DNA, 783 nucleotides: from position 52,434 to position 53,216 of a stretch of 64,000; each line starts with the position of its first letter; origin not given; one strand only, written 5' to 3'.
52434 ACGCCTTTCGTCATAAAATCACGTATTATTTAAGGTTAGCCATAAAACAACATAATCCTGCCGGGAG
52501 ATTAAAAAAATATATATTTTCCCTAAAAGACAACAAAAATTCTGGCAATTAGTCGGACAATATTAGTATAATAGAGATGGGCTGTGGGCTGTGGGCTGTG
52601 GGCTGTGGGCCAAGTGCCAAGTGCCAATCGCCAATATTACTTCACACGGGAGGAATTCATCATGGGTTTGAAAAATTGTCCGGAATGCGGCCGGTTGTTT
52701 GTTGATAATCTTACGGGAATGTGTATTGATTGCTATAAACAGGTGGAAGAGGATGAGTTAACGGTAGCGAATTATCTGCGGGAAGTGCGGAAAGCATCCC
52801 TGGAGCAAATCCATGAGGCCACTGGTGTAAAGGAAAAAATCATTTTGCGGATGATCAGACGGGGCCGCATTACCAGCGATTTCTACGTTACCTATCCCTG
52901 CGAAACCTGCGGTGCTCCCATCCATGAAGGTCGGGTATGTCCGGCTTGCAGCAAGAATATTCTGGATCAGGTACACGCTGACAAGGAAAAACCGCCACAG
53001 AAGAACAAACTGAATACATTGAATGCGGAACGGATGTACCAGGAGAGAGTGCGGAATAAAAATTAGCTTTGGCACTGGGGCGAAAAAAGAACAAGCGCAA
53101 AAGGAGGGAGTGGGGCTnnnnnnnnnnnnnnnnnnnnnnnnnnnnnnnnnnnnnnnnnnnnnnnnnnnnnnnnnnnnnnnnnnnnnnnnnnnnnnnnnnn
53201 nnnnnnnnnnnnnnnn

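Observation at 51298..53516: Two related tandem-repeat proteins and an HD-GYP phosphodiesterase inserted into the otherwise Bacillus-like comF-yvyF-flgM synteny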

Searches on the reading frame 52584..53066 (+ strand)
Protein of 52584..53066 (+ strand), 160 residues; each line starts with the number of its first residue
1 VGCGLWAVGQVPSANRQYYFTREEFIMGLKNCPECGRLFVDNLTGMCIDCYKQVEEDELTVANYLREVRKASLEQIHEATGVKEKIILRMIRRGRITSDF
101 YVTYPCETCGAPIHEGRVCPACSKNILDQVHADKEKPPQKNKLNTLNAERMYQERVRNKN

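Call 3: search_protein_families(library=pfam, proteins=[window:52584-53066:+], max_evalue=1)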
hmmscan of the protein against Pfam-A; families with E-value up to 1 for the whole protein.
window:52584-53066:+ (160 aa): 29 families (the best 25 are shown)
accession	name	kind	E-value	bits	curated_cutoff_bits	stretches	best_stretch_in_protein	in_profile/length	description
PF18912.6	DZR_2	-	0.00026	21.2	27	2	105-123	38-56/56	Double zinc ribbon domain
PF12773.13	DZR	-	0.0003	21.3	27.3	2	106-125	15-33/45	Double zinc ribbon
PF07191.17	Zn_ribbon_6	-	0.0014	19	25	1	102-126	15-39/67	Double zinc ribbon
PF04981.18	NMD3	-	0.0031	17.5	24.9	1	32-53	1-22/243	NMD3 family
PF15731.11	MqsA_antitoxin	-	0.0067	17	30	1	97-157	15-78/131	Antitoxin component of bacterial toxin-antitoxin system, MqsA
PF17032.10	Zn_ribbon_15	-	0.0083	17.3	28.9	0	31-57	39-65/73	zinc-ribbon family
PF24258.1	DUF7459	-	0.01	16.5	27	1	31-110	3-82/105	Domain of unknown function (DUF7459)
PF02207.25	zf-UBR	-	0.018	15.6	25.2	0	101-125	10-33/69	Putative zinc finger in N-recognin (UBR box)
PF18439.7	zf_UBZ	-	0.04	14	25.6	0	103-115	2-14/32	Ubiquitin-Binding Zinc Finger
PF23137.1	HVO_0758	-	0.046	14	27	0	90-123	7-49/55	HVO_0758 mu-protein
PF12225.13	DUF5981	-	0.048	13.8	23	0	12-53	2-45/95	Methylene-tetrahydrofolate reductase C terminal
PF14471.11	DUF4428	-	0.072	13.4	27.8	0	112-130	16-34/51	Domain of unknown function (DUF4428)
PF22746.1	SHOCT-like_DUF2089-C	-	0.077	13.1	27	0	87-99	6-18/32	SHOCT-like domain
PF01783.29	Ribosomal_L32p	-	0.083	13.5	21.3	0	106-122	29-45/56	Ribosomal L32p protein family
PF11682.14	Zn_ribbon_11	-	0.095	12.8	24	0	104-132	6-34/37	Probable zinc-ribbon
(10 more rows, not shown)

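Call 6: search_protein_families(library=ncbifam, proteins=[window:52584-53066:+], max_evalue=1)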
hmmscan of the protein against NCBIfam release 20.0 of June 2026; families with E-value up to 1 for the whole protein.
window:52584-53066:+ (160 aa): 14 families
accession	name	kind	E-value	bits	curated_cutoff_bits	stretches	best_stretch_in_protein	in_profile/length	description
TIGR03826.1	YvyF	hypoth_equivalog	2.3e-29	102.1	124.15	1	28-155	2-133/137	TIGR03826 family flagellar region protein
TIGR02419.1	C4_traR_proteo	subfamily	0.0017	18.9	59.7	1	78-117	5-46/64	phage/conjugal plasmid C-4 type zinc finger protein, TraR family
NF001646.0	PRK00420.1-3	equivalog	0.0025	18.1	117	1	106-144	23-64/117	hypothetical protein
TIGR01031.1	rpmF_bact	equivalog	0.0037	17.5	22.6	1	103-130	27-54/56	50S ribosomal protein L32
NF002362.0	PRK01343.1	equivalog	0.03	14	79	0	30-48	19-37/66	DNA gyrase inhibitor YacG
NF010268.0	PRK13715.1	equivalog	0.031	14.3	108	1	77-117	6-48/73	conjugal transfer protein TraR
NF058586.1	HNHNucHlpB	equivalog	0.034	14.6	130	0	92-147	13-67/99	HNH nuclease-like protein HlpB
NF053815.1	teico_TcaA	equivalog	0.05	12.4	550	1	30-69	2-35/463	membrane-associated protein TcaA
NF003103.0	PRK04023.1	equivalog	0.054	11.1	1269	1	99-157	638-696/1125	DNA polymerase II large subunit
NF001669.0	PRK00432.1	equivalog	0.13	12.2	54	0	15-39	11-36/58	30S ribosomal protein S27ae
NF041912.1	HVO_0758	equivalog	0.15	12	70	0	26-38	39-51/55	HVO_0758 family zinc finger protein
NF045645.1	DVU_1557_fam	equivalog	0.17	12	60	1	22-41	23-42/60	DVU_1557 family redox protein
NF008243.0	PRK11019.1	equivalog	0.28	11.6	96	0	45-72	58-85/88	DksA/TraR family C4-type zinc finger protein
TIGR03655.1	anti_R_Lar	subfamily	0.95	9.8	39.6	0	29-40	1-12/55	Lar family restriction alleviation protein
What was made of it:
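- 52662..53066 (+): yvyF, a zinc-ribbon protein of the flagellar region, 134 aa. It is the upstream gene of the yvyF-Y transcription unit. TIGR03826 at 2.3e-29 (call 6).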

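Call 24: find_related_loci(query=window:52662-53063:+, collection=genome_contigs, flank=4000)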
Query window:52662-53063:+ (134 aa) in genome_contigs; peptide patterns used: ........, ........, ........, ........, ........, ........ (x = any residue, [..] = any of these).
96 stretches matched a pattern; 9 encode a relative of the query (tblastn E <= 1e-3); 9 distinct loci.
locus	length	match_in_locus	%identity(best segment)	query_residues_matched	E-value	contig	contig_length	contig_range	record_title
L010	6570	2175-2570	55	1-134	3e-48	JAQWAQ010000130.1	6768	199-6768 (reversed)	MAG: Negativicutes bacterium isolate STF2_20 NODE_38335_length_6793_cov_3.394839_Sandtown_F2, whole genome shotgun seque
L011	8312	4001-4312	63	1-104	1e-43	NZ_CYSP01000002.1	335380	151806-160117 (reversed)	Propionispora sp. 2/2-37 isolate 2/2, whole genome shotgun sequence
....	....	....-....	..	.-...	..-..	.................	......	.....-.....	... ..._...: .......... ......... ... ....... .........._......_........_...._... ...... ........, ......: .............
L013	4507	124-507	50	1-128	2e-38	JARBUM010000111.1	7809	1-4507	MAG: Pelosinus sp. isolate L_E1_T20_C_bin.69 scaffold_15994, whole genome shotgun sequence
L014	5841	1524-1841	56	1-104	1e-37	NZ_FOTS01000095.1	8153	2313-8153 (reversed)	Pelosinus propionicus DSM 13327, whole genome shotgun sequence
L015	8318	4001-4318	55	1-104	2e-36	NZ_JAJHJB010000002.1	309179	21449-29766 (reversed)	Pelosinus baikalensis strain Bkl1 NODE_2_length_309179_cov_80.705481, whole genome shotgun sequence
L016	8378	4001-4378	49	1-126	2e-36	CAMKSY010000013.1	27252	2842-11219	MAG: uncultured Pelosinus sp. isolate SRR12377472_bin.15_metawrap_v1.3_MAG genome assembly, contig: SRR12377472_575, who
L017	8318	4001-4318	54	1-104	1e-36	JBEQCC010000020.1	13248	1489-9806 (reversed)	MAG: Pelosinus sp. isolate 05_S201.semibin_refined.005_sub NODE_2336_length_13248_cov_1.050682:0-13248, whole genome sho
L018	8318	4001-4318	52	1-104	4e-35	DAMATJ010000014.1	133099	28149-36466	MAG TPA_asm: Pelosinus fermentans isolate CTOTU48474 NODE_48_length_133099_cov_16.158519, whole genome shotgun sequence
